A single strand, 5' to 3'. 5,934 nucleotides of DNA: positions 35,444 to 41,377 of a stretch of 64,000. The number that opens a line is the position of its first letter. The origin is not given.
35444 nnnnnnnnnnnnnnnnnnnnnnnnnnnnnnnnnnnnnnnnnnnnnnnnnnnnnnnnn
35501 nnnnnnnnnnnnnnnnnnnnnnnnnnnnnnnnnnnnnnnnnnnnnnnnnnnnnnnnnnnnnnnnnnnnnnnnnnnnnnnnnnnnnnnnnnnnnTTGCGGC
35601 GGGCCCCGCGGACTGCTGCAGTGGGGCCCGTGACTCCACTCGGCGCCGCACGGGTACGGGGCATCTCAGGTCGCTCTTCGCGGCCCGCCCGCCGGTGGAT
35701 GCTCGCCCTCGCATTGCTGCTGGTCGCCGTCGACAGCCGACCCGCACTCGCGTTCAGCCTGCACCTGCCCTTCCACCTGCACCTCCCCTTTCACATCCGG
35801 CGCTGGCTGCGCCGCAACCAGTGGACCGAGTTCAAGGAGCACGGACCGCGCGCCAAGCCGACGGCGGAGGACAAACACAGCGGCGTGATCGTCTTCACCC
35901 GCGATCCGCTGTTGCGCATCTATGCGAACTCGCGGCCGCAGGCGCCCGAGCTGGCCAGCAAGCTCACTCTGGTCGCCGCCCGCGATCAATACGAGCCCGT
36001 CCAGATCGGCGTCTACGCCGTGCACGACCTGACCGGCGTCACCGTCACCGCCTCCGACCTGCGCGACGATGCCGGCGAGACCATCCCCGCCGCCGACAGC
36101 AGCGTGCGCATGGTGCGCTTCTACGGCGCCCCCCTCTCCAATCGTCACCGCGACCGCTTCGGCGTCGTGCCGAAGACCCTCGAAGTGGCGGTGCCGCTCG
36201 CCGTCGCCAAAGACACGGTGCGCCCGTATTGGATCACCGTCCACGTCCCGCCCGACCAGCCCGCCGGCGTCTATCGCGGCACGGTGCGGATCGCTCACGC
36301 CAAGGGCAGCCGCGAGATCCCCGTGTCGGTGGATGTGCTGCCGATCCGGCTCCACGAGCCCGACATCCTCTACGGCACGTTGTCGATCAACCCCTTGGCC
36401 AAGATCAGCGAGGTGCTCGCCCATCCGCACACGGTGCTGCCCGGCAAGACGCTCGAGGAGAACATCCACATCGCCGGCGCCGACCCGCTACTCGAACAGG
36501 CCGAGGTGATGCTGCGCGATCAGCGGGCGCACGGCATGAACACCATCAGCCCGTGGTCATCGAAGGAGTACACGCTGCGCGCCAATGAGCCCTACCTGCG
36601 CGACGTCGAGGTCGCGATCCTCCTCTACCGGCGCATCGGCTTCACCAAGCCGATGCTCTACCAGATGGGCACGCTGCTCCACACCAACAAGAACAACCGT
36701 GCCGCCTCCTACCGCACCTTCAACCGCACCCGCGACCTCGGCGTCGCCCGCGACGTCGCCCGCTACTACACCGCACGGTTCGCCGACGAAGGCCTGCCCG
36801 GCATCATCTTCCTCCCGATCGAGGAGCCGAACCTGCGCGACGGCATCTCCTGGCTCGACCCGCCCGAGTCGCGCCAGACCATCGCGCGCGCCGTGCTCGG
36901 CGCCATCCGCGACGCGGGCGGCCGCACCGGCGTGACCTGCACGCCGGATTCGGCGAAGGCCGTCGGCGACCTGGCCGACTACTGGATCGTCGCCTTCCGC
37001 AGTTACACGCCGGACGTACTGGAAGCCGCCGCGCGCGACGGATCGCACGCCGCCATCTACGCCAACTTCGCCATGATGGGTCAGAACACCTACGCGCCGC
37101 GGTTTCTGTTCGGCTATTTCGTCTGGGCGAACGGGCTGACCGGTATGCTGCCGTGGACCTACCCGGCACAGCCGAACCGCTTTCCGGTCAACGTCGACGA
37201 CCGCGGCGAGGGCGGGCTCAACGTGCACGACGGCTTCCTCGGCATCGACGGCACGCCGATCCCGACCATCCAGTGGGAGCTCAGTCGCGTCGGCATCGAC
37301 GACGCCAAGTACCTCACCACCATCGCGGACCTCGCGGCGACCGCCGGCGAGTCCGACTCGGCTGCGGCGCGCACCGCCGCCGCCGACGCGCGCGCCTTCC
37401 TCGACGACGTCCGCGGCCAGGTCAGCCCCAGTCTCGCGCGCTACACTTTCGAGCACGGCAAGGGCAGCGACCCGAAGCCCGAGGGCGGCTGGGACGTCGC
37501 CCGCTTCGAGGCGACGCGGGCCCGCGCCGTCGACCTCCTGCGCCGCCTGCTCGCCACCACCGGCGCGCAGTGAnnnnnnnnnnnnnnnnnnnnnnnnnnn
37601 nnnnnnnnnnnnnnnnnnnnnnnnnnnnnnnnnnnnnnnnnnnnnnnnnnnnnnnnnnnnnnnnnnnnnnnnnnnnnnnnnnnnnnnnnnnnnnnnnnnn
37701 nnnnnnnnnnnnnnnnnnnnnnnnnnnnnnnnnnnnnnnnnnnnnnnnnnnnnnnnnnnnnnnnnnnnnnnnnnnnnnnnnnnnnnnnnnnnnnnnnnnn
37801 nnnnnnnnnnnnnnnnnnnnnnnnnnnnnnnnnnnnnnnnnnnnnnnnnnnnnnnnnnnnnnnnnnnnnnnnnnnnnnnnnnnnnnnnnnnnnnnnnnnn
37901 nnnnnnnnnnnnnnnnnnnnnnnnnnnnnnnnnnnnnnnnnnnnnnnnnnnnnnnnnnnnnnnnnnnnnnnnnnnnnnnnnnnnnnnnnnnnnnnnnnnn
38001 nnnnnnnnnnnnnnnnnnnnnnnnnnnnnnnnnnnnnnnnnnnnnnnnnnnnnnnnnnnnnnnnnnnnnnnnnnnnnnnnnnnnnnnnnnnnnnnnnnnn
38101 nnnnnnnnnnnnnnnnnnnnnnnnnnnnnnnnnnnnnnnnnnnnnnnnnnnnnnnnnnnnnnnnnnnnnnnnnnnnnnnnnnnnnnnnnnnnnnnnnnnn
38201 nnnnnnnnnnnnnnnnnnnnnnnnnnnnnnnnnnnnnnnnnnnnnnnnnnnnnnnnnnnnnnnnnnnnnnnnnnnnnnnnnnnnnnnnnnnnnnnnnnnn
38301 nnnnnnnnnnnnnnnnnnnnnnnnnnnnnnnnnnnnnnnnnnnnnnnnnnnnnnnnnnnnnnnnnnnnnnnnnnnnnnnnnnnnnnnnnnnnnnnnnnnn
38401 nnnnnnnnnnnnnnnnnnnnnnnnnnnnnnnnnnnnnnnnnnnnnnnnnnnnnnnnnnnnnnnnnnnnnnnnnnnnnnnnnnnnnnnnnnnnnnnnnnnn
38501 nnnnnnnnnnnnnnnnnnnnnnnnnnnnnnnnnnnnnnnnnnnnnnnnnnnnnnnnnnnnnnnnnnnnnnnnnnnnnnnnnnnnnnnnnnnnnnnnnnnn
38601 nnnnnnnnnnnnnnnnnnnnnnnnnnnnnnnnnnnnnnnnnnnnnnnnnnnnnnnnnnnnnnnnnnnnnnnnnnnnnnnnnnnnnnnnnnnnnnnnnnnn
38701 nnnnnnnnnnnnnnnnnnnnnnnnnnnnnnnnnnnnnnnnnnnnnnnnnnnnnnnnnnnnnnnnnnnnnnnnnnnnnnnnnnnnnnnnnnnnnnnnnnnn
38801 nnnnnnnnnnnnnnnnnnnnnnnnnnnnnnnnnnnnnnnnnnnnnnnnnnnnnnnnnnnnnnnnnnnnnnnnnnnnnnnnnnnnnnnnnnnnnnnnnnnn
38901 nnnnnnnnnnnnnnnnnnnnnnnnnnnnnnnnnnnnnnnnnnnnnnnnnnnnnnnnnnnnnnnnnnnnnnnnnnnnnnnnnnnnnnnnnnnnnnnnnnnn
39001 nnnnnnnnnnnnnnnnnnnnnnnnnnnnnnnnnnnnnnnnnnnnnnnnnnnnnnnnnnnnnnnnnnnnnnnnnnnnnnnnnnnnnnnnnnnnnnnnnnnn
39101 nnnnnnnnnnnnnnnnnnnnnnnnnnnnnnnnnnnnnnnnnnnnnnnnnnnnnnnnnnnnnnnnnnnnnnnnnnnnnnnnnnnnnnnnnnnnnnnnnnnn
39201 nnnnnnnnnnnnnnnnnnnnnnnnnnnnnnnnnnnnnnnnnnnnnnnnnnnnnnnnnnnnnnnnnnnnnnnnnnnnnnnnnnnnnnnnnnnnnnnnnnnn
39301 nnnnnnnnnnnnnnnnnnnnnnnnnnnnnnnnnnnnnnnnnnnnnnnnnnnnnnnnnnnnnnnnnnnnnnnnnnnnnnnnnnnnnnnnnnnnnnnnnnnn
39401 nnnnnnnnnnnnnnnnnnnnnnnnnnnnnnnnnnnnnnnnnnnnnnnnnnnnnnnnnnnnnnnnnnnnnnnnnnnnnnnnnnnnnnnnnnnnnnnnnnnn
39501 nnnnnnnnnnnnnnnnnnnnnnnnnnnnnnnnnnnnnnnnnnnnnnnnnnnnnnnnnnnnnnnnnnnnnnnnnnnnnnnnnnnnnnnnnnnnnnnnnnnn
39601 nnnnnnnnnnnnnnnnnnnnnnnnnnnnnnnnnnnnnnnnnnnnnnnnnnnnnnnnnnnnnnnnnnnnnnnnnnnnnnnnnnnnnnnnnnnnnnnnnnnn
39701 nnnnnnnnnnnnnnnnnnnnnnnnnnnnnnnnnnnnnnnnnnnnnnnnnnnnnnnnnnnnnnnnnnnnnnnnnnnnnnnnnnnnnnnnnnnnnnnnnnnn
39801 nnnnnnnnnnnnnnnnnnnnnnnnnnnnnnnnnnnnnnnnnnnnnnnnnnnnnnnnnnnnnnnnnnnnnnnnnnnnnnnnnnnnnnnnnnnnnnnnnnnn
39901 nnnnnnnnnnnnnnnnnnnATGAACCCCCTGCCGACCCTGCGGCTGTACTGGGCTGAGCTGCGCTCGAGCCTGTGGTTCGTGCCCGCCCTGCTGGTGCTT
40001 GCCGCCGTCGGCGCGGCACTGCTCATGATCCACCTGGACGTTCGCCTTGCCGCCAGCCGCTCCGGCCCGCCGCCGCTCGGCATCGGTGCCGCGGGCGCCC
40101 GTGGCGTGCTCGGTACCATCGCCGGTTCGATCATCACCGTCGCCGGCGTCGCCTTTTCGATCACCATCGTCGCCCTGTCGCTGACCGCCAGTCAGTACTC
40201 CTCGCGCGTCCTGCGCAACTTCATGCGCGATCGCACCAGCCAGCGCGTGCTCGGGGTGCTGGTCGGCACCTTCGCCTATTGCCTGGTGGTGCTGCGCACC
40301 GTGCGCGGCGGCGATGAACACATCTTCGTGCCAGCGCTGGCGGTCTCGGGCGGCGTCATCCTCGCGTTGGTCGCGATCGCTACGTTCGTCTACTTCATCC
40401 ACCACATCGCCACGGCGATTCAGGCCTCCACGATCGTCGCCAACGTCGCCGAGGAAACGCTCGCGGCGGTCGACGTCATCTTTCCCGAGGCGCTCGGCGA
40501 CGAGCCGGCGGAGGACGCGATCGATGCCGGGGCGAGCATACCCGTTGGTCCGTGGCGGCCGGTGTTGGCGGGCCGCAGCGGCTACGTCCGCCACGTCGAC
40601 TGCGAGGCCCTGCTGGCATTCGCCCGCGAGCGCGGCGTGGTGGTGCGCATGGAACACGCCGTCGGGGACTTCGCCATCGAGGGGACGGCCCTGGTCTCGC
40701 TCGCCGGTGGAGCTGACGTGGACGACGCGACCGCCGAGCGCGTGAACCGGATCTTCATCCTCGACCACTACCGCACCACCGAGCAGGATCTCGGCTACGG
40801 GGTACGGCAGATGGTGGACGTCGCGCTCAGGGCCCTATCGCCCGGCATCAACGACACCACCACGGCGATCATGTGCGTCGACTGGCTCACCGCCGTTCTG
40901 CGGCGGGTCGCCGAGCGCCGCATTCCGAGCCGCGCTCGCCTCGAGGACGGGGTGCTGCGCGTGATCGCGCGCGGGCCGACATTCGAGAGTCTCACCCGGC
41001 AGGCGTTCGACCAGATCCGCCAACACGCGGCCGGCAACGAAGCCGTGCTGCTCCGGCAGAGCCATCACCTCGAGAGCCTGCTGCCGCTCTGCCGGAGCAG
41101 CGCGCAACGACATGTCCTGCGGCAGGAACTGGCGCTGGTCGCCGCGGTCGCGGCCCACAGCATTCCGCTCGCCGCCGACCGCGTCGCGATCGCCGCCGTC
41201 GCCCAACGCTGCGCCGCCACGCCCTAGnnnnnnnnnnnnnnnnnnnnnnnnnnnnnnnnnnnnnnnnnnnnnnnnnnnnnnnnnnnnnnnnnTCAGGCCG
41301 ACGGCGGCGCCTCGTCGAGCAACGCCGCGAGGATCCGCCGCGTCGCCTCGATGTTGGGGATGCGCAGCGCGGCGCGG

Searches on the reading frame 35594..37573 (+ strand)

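Call 72: search_protein_families(library=pfam, proteins=[window:35594-37573:+], max_evalue=0.00001)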
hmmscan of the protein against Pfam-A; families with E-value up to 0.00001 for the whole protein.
window:35594-37573:+ (659 aa): 2 families
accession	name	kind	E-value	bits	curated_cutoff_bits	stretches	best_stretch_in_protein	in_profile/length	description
PF22680.2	Glyco_hydro_123_N_2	-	4.7e-12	46.4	27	1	119-234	18-141/142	Glycoside hydrolase 123 N-terminal domain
PF19543.5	GH123_N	-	1.7e-11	43.2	22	1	121-248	190-305/969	Glycoside hydrolase 123, N-terminal domain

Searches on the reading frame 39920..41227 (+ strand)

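Call 72: search_protein_families(library=pfam, proteins=[window:39920-41227:+], max_evalue=0.00001)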
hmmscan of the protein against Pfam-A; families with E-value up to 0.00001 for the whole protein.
window:39920-41227:+ (435 aa): 1 family
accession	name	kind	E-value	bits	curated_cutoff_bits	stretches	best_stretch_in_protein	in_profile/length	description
PF10011.15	DUF2254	-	4.2e-122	408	28.8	1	15-382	1-364/368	Predicted membrane protein (DUF2254)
